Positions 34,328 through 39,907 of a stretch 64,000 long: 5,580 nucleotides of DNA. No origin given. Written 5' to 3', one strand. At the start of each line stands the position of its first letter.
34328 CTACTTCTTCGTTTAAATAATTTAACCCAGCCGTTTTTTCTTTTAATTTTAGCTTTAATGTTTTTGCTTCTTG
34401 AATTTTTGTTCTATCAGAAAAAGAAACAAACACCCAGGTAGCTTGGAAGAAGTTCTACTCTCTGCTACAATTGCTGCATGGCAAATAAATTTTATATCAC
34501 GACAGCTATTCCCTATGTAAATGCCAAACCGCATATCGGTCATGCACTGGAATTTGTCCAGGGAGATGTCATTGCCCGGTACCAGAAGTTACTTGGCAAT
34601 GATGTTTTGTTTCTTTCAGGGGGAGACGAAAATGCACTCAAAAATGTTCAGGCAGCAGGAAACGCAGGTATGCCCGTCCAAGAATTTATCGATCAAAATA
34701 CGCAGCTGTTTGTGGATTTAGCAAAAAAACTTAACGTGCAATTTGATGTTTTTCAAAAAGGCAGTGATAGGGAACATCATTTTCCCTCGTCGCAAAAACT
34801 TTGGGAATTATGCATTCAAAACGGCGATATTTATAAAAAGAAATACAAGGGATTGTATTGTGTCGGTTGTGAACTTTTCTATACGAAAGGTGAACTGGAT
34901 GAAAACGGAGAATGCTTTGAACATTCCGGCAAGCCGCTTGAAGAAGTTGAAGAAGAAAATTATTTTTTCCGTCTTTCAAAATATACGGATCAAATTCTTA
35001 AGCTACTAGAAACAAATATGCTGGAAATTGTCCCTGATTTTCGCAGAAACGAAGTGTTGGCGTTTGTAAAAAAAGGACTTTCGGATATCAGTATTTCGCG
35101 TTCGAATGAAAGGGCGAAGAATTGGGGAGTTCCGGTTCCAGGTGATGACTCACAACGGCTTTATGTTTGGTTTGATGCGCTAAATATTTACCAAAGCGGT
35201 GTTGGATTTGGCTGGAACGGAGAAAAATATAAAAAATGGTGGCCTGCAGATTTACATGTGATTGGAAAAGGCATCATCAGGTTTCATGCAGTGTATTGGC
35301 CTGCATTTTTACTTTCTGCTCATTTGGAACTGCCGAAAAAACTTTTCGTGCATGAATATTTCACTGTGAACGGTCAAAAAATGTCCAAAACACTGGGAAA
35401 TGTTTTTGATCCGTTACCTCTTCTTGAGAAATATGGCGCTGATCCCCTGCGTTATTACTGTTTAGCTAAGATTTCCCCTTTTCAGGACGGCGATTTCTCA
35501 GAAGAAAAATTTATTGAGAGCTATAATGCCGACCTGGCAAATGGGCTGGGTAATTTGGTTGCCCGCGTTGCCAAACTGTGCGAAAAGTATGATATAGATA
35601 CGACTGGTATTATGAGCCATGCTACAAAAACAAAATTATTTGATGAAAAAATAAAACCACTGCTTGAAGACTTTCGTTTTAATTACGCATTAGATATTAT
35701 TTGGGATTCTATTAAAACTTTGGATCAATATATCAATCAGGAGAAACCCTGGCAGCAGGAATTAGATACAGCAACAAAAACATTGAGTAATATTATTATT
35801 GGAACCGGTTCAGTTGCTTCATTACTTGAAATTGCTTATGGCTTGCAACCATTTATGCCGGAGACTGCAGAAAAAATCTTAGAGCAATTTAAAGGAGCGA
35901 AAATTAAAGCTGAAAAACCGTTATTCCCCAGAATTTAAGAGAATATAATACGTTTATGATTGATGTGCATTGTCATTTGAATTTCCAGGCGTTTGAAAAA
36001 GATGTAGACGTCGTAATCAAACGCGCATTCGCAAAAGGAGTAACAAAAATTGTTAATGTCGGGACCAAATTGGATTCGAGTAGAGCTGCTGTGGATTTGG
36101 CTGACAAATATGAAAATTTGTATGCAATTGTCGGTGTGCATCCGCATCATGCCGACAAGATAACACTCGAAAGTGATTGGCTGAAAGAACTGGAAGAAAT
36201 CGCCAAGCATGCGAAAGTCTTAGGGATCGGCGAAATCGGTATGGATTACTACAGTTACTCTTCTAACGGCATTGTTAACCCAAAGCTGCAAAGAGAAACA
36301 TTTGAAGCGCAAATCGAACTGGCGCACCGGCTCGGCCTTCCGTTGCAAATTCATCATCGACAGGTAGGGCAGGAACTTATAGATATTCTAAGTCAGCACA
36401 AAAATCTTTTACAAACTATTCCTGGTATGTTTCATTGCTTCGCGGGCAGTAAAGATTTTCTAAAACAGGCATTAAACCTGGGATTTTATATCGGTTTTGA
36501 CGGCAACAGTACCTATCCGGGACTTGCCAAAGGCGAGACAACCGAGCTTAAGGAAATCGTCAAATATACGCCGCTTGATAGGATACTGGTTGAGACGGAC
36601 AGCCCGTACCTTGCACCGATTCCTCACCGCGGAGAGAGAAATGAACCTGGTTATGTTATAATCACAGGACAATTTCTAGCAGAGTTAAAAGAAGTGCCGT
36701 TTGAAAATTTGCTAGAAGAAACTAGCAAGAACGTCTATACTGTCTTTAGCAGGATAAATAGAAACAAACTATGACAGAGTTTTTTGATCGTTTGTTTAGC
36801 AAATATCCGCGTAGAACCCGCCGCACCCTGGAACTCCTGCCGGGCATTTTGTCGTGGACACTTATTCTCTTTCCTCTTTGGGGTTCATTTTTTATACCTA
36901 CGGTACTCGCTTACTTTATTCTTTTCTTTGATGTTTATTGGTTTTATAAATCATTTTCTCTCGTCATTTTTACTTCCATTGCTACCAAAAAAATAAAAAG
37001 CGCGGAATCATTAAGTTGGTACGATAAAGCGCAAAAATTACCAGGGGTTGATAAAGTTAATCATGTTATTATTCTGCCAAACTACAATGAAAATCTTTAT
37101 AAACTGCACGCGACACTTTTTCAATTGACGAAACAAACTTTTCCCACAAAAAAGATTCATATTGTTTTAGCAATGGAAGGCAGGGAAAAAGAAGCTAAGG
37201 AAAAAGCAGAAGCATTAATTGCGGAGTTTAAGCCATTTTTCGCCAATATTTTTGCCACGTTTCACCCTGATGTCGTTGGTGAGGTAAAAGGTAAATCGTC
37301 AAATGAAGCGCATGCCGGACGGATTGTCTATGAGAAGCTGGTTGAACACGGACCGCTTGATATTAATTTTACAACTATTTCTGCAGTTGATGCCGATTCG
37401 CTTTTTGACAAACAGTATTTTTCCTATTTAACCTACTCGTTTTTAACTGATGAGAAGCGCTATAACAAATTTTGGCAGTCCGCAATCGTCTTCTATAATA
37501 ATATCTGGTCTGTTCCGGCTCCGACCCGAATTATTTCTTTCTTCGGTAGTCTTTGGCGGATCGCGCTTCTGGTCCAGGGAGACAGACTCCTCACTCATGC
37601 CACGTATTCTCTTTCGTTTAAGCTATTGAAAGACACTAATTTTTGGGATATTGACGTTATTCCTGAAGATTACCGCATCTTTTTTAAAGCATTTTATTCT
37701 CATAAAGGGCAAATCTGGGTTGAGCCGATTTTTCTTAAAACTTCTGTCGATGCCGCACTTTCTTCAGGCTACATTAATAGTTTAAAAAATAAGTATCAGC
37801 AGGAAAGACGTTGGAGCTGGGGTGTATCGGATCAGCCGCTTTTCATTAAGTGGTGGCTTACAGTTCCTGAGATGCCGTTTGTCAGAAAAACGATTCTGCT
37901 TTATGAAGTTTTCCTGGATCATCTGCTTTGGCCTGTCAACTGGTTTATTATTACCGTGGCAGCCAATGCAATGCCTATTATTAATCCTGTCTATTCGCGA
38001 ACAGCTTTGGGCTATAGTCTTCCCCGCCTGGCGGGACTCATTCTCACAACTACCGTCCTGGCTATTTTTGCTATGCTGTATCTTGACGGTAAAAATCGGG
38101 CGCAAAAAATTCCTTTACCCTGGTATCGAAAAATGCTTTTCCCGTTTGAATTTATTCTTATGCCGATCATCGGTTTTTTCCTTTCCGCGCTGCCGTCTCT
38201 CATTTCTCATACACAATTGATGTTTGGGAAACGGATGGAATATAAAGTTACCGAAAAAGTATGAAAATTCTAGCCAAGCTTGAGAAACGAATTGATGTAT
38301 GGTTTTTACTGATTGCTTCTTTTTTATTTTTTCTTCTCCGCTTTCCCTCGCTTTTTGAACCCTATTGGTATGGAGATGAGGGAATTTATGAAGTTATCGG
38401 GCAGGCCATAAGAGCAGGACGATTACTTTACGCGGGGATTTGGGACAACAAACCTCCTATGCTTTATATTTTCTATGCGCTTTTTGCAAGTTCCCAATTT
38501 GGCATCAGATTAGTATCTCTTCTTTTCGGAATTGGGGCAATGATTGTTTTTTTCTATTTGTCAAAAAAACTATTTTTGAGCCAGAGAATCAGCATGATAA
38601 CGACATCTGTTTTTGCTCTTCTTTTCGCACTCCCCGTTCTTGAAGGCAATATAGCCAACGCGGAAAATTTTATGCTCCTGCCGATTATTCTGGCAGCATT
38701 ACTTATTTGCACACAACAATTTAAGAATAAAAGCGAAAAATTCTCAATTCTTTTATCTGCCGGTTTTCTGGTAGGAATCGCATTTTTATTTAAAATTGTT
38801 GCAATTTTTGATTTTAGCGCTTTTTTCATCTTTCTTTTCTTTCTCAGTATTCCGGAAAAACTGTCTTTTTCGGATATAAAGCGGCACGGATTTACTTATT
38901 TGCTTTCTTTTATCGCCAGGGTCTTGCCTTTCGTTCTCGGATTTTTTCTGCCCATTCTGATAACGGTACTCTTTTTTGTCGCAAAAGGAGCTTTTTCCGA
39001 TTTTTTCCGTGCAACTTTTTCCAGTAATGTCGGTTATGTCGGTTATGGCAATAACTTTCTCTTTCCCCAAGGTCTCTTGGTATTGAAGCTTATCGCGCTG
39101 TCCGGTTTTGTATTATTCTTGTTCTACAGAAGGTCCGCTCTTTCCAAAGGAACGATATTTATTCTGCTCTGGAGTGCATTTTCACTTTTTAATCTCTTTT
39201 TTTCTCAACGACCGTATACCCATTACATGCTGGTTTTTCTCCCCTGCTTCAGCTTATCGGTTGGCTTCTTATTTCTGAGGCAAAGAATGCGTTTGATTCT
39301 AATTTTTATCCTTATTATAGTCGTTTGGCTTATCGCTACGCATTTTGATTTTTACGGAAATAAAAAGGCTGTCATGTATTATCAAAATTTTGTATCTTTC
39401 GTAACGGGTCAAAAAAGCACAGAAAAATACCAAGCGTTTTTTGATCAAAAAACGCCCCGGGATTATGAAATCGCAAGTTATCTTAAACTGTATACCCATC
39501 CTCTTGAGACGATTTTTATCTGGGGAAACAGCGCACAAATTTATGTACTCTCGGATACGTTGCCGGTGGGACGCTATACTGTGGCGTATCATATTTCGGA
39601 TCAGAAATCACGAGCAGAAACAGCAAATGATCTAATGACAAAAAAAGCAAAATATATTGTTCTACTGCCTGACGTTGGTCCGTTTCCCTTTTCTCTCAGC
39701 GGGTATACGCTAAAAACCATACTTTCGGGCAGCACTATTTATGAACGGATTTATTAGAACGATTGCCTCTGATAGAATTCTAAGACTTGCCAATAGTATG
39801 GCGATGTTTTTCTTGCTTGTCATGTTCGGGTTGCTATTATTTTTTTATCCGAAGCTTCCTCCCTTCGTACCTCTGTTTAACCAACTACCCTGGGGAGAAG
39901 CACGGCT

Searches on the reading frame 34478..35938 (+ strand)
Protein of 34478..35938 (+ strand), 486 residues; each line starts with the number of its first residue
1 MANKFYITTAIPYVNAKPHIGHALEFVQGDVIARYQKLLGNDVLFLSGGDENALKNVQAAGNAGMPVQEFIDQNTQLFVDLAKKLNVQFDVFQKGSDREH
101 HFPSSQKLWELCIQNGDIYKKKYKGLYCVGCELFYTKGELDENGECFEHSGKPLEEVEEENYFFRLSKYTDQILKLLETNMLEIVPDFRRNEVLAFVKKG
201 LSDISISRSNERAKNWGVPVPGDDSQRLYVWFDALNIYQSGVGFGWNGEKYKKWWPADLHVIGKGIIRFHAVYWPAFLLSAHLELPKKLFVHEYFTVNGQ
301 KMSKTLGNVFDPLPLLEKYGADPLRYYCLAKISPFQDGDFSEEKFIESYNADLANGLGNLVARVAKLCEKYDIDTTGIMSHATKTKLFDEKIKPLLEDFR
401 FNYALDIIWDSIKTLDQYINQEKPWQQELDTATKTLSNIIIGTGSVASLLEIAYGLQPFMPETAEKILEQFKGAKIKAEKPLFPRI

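Call 24: search_protein_families(library=pfam, proteins=[window:34478-35938:+], max_evalue=0.0001)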
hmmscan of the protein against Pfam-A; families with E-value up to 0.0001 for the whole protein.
window:34478-35938:+ (486 aa): 3 families
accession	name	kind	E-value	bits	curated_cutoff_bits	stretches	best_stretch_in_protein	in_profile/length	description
PF09334.17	tRNA-synt_1g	-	3e-95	319.7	20.1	1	6-364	2-390/391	tRNA synthetases class I (M)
PF00133.28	tRNA-synt_1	-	9.4e-25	87.7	22.7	2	228-331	299-404/414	tRNA synthetases class I (I, L, M and V)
PF01406.26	tRNA-synt_1e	-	2.8e-12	47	27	1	13-146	18-142/301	tRNA synthetases class I (C) catalytic domain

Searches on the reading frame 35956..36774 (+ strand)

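Call 24: search_protein_families(library=pfam, proteins=[window:35956-36774:+], max_evalue=0.0001)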
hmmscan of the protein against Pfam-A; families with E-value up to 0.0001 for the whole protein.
window:35956-36774:+ (272 aa): 1 family
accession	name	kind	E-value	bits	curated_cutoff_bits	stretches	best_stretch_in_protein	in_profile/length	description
PF01026.27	TatD_DNase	-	3.9e-77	259.5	27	1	2-265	1-253/253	TatD related DNase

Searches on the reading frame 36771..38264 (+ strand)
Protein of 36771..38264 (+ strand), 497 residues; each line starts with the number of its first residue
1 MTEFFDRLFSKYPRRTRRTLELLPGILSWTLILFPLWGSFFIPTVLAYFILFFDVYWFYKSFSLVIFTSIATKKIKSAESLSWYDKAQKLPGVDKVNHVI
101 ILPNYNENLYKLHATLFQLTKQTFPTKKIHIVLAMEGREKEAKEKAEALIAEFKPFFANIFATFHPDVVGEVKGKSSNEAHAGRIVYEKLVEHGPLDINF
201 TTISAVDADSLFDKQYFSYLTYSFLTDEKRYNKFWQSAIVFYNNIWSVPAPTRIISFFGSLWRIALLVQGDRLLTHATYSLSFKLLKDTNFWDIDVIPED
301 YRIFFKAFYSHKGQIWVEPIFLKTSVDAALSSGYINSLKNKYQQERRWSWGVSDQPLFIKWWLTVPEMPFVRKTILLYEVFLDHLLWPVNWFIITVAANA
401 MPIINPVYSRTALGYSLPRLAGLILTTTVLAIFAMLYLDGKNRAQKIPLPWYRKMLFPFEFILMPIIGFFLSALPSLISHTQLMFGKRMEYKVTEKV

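Call 24: search_protein_families(library=pfam, proteins=[window:36771-38264:+], max_evalue=0.0001)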
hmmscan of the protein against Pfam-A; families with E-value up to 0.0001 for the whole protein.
window:36771-38264:+ (497 aa): 1 family
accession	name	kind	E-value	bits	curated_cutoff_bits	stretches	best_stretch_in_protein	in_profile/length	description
PF13632.12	Glyco_trans_2_3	-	1.4e-06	28.7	27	1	205-401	4-190/198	Glycosyl transferase family group 2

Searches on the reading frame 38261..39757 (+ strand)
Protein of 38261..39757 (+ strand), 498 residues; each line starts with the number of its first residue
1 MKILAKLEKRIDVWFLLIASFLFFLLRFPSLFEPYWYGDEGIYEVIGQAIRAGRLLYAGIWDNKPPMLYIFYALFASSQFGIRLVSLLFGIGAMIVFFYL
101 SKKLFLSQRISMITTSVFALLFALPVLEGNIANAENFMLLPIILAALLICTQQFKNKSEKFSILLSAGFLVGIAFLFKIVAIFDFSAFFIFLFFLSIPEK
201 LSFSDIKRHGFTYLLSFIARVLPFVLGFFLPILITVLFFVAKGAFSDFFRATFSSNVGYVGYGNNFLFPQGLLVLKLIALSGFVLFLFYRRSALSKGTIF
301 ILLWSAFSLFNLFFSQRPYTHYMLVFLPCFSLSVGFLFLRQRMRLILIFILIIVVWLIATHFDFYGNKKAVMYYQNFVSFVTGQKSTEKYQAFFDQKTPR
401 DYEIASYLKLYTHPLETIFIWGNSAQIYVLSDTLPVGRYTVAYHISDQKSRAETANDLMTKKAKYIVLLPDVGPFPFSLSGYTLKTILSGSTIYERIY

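Call 24: search_protein_families(library=pfam, proteins=[window:38261-39757:+], max_evalue=0.0001)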
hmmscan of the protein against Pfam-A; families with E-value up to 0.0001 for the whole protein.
window:38261-39757:+ (498 aa): 1 family
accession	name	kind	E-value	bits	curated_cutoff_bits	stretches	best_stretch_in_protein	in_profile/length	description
PF13231.12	PMT_2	-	1.8e-09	38.5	26.1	1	68-218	10-152/160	Dolichyl-phosphate-mannose-protein mannosyltransferase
